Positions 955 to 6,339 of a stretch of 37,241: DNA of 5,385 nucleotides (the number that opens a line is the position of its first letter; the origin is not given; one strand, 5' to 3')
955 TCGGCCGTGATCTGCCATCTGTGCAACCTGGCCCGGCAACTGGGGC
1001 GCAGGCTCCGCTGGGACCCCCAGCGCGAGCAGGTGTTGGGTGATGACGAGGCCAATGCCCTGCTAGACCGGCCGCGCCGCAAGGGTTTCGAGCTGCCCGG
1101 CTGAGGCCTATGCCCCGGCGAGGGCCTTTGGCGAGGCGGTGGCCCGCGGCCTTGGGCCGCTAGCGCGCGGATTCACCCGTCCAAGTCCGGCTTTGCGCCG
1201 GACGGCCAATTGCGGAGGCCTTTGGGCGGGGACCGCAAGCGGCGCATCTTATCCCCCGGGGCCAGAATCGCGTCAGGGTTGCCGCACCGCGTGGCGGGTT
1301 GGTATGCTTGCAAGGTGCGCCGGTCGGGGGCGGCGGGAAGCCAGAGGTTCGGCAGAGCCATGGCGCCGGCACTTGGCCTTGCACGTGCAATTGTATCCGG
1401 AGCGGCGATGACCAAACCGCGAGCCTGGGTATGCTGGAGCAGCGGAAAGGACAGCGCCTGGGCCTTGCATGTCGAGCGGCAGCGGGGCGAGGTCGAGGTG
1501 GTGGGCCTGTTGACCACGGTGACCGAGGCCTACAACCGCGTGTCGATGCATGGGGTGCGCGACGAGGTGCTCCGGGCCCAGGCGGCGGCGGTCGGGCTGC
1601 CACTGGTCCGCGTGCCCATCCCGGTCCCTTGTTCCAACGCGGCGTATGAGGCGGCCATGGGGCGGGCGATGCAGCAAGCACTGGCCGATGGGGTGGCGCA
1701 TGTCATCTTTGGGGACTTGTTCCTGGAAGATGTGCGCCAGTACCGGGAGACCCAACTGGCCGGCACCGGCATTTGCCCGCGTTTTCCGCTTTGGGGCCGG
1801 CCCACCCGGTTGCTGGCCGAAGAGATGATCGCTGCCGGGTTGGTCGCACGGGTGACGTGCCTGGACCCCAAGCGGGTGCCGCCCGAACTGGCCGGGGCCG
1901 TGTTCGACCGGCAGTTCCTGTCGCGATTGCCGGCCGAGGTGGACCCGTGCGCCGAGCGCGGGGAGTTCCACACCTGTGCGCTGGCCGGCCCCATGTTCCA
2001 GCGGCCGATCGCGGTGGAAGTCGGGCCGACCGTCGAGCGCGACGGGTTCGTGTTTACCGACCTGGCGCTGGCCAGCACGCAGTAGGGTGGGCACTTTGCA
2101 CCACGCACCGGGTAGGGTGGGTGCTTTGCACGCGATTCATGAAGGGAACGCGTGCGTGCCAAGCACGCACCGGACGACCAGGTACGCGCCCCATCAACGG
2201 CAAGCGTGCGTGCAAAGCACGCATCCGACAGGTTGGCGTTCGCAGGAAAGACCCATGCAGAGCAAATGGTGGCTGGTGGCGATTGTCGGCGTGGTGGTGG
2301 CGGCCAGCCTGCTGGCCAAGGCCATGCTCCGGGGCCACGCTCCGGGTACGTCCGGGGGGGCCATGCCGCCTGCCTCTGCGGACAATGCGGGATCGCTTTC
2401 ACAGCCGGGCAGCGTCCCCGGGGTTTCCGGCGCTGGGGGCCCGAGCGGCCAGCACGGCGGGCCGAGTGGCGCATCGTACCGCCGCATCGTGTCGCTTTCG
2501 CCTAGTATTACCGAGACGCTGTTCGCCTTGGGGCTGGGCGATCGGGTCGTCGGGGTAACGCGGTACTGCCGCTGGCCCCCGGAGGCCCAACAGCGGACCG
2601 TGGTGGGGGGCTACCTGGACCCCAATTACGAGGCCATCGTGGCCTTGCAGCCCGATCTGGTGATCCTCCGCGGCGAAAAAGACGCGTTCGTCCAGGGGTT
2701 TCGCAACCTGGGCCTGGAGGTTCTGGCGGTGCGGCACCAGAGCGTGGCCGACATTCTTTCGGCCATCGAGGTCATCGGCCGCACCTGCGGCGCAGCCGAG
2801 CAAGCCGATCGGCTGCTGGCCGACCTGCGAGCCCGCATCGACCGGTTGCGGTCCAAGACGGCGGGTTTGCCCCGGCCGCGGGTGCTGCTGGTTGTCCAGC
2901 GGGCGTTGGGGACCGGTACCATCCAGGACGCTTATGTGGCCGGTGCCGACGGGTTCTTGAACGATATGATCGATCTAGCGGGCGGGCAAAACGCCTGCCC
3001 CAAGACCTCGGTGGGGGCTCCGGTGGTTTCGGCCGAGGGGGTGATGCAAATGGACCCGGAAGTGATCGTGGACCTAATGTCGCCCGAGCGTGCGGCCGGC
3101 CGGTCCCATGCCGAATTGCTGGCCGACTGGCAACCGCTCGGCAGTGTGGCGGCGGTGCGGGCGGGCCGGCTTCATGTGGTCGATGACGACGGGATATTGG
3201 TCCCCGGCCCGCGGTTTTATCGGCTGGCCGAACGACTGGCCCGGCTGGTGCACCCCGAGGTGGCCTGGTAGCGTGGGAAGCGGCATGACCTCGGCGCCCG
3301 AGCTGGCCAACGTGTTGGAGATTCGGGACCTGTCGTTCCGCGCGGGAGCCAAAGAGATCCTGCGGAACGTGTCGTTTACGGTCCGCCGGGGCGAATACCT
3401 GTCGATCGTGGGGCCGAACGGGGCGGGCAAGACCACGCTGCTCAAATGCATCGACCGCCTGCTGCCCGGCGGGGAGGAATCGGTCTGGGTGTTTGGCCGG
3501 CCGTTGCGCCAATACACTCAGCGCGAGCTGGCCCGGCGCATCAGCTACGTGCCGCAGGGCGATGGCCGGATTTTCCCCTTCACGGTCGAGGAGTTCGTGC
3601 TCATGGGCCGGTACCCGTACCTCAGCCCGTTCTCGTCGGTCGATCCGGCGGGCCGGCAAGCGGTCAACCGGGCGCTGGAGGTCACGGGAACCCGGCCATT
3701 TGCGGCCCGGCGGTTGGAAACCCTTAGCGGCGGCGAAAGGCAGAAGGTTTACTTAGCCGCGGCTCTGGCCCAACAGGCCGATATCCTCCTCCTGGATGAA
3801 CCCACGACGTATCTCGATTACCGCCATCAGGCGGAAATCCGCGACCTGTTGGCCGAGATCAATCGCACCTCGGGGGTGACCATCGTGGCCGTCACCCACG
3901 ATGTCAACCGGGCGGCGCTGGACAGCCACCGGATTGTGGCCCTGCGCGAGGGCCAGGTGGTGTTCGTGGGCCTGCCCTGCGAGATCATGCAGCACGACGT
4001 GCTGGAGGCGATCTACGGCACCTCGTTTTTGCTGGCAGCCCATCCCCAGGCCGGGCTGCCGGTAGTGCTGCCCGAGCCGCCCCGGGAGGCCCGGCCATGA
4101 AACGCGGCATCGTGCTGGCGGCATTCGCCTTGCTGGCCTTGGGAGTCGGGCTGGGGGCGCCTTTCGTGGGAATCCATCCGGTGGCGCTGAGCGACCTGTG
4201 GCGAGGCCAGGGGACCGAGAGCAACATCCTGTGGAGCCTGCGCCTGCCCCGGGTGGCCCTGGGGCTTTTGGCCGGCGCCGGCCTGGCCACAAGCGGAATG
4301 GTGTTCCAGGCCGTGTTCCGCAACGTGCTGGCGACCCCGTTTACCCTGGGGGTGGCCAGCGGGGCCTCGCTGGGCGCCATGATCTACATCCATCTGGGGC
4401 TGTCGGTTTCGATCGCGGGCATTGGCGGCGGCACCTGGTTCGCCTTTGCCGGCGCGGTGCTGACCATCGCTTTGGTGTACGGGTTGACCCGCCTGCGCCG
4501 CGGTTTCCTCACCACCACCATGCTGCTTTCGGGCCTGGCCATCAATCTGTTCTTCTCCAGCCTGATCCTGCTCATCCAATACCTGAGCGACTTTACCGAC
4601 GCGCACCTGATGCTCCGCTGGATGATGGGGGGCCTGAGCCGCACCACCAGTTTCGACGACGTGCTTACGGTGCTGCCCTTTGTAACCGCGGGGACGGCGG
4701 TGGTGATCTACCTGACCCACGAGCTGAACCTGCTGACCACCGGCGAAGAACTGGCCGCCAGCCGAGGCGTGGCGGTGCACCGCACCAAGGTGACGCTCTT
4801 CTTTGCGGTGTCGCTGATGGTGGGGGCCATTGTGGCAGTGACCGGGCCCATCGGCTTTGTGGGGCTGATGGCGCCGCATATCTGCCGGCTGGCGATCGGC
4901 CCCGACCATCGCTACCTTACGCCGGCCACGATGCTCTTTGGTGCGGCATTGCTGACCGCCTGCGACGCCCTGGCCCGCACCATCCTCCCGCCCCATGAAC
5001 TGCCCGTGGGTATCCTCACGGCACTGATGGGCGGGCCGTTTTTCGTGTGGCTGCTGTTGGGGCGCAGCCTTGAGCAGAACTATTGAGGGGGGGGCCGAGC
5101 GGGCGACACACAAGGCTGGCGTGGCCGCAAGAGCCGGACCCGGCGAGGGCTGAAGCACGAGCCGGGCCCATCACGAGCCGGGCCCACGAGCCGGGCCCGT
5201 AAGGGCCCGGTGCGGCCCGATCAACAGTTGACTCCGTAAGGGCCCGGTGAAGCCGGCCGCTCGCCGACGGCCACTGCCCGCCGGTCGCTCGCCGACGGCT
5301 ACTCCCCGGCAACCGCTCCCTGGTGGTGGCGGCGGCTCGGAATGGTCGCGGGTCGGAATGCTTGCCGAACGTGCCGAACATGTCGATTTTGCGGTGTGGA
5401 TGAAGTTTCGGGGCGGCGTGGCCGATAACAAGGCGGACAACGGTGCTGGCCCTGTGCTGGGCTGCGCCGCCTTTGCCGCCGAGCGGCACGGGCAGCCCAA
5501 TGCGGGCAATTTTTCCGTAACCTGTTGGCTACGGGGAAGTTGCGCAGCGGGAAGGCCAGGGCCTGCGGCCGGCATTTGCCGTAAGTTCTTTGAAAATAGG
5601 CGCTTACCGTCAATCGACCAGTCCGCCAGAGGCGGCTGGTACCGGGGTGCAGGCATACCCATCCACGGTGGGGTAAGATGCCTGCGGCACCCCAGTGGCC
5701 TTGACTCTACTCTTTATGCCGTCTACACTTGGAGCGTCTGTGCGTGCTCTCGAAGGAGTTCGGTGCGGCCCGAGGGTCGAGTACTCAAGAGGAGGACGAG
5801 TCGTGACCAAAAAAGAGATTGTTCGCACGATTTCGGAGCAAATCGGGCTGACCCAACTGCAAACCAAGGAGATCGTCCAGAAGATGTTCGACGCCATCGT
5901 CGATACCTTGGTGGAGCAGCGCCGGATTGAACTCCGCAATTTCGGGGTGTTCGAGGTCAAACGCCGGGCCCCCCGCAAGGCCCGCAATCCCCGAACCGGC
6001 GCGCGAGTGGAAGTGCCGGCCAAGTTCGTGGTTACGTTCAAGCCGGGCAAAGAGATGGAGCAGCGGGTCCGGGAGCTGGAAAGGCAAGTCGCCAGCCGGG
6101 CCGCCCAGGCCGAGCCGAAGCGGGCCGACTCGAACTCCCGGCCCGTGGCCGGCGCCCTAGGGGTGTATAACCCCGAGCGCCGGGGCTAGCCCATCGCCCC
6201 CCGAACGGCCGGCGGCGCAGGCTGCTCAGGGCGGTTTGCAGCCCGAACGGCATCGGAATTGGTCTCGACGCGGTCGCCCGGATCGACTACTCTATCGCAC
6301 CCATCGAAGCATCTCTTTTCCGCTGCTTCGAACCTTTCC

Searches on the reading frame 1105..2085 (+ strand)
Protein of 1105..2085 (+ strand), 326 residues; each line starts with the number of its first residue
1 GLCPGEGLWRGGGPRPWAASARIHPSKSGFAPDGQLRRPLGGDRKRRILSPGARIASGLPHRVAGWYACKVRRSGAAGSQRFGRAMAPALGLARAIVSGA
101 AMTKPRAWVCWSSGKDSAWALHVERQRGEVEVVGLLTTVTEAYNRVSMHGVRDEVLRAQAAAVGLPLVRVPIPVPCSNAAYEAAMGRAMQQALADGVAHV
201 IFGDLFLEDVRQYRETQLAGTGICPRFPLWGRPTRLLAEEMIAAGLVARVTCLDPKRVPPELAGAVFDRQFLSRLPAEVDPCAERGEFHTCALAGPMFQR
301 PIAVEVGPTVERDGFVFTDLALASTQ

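Call 8: search_protein_families(library=pfam, proteins=[window:1105-2085:+], max_evalue=0.001)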
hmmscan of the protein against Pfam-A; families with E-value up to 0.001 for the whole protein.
window:1105-2085:+ (326 aa): 1 family
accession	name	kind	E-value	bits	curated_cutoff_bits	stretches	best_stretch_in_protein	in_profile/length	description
PF01902.24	Diphthami_syn_2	-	8.6e-22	78.2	23.2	1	107-306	3-200/219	Diphthamide synthase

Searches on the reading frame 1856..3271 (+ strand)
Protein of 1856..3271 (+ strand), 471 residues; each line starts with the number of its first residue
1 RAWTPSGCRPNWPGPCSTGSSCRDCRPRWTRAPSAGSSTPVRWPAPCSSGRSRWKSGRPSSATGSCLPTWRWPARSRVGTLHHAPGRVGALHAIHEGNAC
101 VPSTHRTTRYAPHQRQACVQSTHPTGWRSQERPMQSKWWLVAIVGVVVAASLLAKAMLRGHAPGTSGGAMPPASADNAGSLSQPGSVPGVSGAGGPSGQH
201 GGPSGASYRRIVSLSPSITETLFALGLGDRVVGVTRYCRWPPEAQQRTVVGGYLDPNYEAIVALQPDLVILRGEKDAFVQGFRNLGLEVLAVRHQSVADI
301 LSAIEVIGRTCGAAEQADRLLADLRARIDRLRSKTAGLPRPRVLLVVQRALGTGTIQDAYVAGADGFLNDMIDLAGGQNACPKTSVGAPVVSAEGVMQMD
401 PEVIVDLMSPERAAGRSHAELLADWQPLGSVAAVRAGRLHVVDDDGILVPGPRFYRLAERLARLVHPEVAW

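Call 8: search_protein_families(library=pfam, proteins=[window:1856-3271:+], max_evalue=0.001)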
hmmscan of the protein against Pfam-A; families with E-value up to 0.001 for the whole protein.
window:1856-3271:+ (471 aa): 1 family
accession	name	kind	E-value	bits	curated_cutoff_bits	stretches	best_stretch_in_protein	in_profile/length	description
PF01497.23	Peripla_BP_2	-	1.1e-32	113.8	27.5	1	211-443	1-232/235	Periplasmic binding protein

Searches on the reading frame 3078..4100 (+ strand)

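Call 8: search_protein_families(library=pfam, proteins=[window:3078-4100:+], max_evalue=0.001)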
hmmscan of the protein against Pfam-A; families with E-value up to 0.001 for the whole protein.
window:3078-4100:+ (340 aa): 5 families
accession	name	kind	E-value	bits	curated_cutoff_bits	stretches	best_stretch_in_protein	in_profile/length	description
PF00005.33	ABC_tran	-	1.1e-31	110.7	25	1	95-244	1-137/137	ABC transporter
PF13304.12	AAA_21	-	7.2e-16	59.5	27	2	200-276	225-300/304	AAA domain, putative AbiEii toxin, Type IV TA system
PF02463.25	SMC_N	-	4.6e-07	29.9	40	0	214-285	135-210/220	RecF/RecN/SMC N terminal domain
PF13175.12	AAA_15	-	4e-05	23.8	32.1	0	109-129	27-47/374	AAA ATPase domain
PF13476.12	AAA_23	-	0.00011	23.4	27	1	110-129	24-43/201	AAA domain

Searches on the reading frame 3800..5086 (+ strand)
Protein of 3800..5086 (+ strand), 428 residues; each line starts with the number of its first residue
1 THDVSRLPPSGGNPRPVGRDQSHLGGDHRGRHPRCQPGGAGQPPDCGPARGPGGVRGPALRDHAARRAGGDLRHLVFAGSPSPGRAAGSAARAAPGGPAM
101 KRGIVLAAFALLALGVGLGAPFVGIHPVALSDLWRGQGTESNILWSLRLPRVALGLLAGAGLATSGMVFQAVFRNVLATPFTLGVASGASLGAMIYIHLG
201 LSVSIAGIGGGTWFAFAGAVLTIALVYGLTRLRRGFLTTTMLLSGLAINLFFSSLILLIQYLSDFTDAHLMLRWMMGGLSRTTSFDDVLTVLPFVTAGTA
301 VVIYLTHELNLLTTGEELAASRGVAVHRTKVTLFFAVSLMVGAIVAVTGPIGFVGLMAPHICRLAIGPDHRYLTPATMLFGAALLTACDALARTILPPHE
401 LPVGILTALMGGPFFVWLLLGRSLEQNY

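Call 8: search_protein_families(library=pfam, proteins=[window:3800-5086:+], max_evalue=0.001)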
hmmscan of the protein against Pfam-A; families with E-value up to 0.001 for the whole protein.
window:3800-5086:+ (428 aa): 1 family
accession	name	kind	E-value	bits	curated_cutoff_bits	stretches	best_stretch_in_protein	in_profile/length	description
PF01032.23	FecCD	-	2.8e-87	293.1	26.5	1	118-420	7-310/311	FecCD transport family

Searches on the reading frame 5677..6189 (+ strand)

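Call 8: search_protein_families(library=pfam, proteins=[window:5677-6189:+], max_evalue=0.001)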
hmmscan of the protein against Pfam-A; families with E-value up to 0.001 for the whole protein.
window:5677-6189:+ (170 aa): 2 families
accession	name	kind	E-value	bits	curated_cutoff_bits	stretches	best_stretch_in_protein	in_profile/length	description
PF00216.26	Bac_DNA_binding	-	2.6e-29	101.7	22.4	1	43-131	1-89/90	Bacterial DNA-binding protein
PF18291.6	HU-HIG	-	3.5e-07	30.8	26.2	1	43-134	32-121/125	HU domain fused to wHTH, Ig, or Glycine-rich motif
